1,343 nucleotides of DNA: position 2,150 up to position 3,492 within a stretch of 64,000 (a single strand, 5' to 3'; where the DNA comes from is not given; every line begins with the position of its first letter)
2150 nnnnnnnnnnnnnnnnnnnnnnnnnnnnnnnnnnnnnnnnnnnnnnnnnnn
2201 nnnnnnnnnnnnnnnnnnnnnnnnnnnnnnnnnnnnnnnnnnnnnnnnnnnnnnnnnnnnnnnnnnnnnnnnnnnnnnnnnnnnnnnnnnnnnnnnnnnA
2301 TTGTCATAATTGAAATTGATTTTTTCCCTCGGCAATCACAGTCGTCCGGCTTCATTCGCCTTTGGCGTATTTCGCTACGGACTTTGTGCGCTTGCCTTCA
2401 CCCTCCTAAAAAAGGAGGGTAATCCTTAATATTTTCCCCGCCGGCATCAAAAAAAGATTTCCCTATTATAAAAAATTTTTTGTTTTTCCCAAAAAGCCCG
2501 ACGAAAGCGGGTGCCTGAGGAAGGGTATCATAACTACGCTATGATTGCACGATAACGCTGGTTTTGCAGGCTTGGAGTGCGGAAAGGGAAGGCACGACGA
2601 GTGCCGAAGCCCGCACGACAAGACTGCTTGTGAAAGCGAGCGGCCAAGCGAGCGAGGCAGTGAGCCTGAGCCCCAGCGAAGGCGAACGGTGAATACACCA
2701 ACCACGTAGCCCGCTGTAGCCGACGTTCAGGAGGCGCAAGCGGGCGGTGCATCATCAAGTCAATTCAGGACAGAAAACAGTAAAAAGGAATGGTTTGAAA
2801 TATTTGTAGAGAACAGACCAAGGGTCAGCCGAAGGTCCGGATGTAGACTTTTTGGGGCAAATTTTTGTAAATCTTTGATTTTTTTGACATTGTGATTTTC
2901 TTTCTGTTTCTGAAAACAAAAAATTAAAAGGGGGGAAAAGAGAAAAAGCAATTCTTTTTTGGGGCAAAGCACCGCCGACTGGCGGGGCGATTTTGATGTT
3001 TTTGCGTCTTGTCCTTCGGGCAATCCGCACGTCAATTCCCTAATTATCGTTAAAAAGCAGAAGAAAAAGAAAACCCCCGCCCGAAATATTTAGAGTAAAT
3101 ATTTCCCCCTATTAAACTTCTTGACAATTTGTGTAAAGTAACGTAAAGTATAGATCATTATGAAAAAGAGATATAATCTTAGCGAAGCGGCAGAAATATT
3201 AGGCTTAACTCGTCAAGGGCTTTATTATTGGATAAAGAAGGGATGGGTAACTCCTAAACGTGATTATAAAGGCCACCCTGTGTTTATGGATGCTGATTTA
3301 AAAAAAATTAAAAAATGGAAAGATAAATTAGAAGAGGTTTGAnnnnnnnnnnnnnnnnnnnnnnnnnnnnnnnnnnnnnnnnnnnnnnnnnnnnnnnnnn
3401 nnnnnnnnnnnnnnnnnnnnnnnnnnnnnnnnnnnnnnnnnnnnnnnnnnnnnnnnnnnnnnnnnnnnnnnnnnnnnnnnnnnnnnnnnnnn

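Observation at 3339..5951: Single-polypeptide PHP phosphoesterase + Rad50/SbcC-like coiled-coil ABC ATPase: candidate novel nuclease-type defence or mobility effector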

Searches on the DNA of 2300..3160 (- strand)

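Call 22: search_rna_families(source=window, start=2300, end=3160, threshold=evalue, max_evalue=1)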
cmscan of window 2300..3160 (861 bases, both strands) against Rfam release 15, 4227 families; matches with E-value up to 1: 1.
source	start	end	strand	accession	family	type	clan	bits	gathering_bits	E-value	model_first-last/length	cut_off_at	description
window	2344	2427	-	RF01706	Gut-1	Gene; sRNA;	-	21.7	50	0.14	1-77/77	no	Gut-1 RNA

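Call 75: build_rna_model(alignment_id=A4)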
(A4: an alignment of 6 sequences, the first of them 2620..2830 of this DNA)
Model R1 built from alignment A4 (6 sequences, 265 columns); structure: RNAalifold consensus.
model positions 212; base pairs 33; branch points 3; effective number of sequences 1.61; information 0.59 bits per position. Calibrated on 0.2 Mb of random sequence (short: E-values are rough).
structure used (alignment columns):
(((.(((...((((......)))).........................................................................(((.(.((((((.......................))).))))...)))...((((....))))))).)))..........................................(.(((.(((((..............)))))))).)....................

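Call 76: search_with_rna_model(model_id=R1, sources=[window, L085, L087, L088, L089, L094, L098, L099, L100, L101, L102, L103, L104, L105, L106, L107, L108, L109, L110, L111, L112, L113, L114, L115, L116], max_evalue=0.01, make_alignment=true)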
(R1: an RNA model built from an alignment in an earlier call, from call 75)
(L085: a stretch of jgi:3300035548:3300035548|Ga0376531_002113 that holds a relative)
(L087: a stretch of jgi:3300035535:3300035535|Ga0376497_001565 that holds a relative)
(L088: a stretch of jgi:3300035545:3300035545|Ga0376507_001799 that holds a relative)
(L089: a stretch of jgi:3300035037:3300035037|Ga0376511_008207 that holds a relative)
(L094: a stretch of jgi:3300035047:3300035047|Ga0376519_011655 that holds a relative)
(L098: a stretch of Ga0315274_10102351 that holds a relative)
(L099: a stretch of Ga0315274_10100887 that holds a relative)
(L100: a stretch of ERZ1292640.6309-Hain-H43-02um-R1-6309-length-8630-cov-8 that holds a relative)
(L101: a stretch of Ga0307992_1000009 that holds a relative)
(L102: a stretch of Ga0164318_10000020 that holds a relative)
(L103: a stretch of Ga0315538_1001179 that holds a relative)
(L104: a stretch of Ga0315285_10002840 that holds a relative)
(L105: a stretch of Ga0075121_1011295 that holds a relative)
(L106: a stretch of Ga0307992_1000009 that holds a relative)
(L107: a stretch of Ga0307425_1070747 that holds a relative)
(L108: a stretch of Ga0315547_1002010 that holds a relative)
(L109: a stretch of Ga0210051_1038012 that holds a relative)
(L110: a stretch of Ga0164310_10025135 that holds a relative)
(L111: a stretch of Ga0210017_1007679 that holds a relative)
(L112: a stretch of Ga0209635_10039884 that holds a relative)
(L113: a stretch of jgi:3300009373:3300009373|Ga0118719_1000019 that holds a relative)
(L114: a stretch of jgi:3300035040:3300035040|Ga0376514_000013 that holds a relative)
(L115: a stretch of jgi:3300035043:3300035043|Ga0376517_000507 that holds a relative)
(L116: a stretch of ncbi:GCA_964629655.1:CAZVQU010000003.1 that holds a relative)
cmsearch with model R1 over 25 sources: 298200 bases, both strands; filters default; matches with E-value up to 0.01: 14.
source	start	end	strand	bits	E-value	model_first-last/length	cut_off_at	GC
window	2620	2830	-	250.6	4.9e-67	1-212/212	no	0.54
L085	7258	7470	-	231.8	7.3e-62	1-212/212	no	0.55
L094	164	376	-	231.8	7.3e-62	1-212/212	no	0.55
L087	9258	9470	-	228.6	5.2e-61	1-212/212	no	0.55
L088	9258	9470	-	228.6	5.2e-61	1-212/212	no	0.55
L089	134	346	-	228.6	5.2e-61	1-212/212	no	0.55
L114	7312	7558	-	225.2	4.5e-60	1-212/212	no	0.55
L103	10237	10426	-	206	8.5e-55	1-212/212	no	0.53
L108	9232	9421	-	206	8.5e-55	1-212/212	no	0.53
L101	1017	1209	-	199.4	5.6e-53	1-212/212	no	0.56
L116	6557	6783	-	188.8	4.5e-50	1-212/212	no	0.56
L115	1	109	-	106.5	1.7e-27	1-110/212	3'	0.44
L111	7534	7798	-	43.8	2.7e-10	1-212/212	no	0.46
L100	369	453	-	22.6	0.00018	1-212/212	no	0.35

Alignment A6: 14 matches aligned to the model, 350 columns, each read 5' to 3' on its own strand. Consensus structure (alignment columns), stored with it:
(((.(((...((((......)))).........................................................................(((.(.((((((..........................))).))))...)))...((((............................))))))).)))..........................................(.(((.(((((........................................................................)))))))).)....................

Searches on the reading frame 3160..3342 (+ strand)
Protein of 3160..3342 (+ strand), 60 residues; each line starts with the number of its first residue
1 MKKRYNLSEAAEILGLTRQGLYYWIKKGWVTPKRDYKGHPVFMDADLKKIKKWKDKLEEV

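Call 3: search_protein_families(library=pfam, proteins=[window:3160-3342:+], max_evalue=0.01)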
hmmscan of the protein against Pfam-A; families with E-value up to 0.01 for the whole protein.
window:3160-3342:+ (60 aa): 5 families
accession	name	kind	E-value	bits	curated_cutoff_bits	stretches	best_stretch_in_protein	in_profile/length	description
PF13411.12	MerR_1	-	5.9e-07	29.9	21.6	1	5-53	1-49/69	MerR HTH family regulatory protein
PF02954.25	HTH_8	-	5.5e-06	26.5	22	1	4-27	18-41/42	Bacterial regulatory protein, Fis family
PF00376.29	MerR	-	1.6e-05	25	28.2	1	8-39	3-35/38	MerR family regulatory protein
PF12728.13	HTH_17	-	3.1e-05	24.6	27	1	5-28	2-25/51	Helix-turn-helix domain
PF13518.12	HTH_28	-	6.2e-05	23.4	25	1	2-27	10-35/52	Helix-turn-helix domain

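Call 4: search_protein_families(library=padloc, proteins=[window:3160-3342:+], max_evalue=0.01)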
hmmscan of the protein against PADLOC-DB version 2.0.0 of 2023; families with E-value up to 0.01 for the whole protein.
window:3160-3342:+ (60 aa): 1 family
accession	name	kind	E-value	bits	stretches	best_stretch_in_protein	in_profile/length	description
PDLC04133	mad1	-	5.1e-09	34.3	1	1-52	2-52/60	mads_1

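Call 7: search_protein_families(library=ncbifam, proteins=[window:3160-3342:+], max_evalue=0.01)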
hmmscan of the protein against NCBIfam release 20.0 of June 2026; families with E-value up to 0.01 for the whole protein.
window:3160-3342:+ (60 aa): 3 families
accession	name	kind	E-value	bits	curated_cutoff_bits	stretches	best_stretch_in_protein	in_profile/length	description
NF047375.1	HeatShock_HspR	equivalog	0.00081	19.4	105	1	4-52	3-51/92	heat shock protein transcriptional repressor HspR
NF033518.0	transpos_IS607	equivalog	0.0063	16.1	110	1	9-55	2-48/187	IS607 family transposase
NF011617.0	PRK15043.1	equivalog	0.0074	15.6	417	1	5-55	4-55/243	HTH-type transcriptional regulator MlrA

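Call 80: find_encoding_contigs(protein=window:3160-3342:+, flank=6000, max_places=10)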
Protein window:3160-3342:+ (60 aa): 3 contigs read that carry it; 2 places shown.
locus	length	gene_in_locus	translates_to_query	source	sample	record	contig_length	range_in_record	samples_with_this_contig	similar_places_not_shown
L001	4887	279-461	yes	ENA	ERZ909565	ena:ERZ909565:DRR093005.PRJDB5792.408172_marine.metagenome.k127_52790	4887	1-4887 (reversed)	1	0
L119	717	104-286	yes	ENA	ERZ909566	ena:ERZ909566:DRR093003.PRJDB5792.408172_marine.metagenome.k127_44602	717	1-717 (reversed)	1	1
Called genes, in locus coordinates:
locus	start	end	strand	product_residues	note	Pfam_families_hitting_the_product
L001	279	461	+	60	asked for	PF02954:HTH_8 (weak), PF00376:MerR (weak), PF13411:MerR_1 (weak)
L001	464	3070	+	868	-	PF02463:SMC_N, PF02811:PHP (weak), PF13304:AAA_21 (faint)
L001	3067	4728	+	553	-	PF00239:Resolvase, PF07508:Recombinase, PF13408:Zn_ribbon_recom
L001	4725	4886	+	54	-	?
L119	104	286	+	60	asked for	PF02954:HTH_8 (weak), PF00376:MerR (weak), PF13411:MerR_1 (weak)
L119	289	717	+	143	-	?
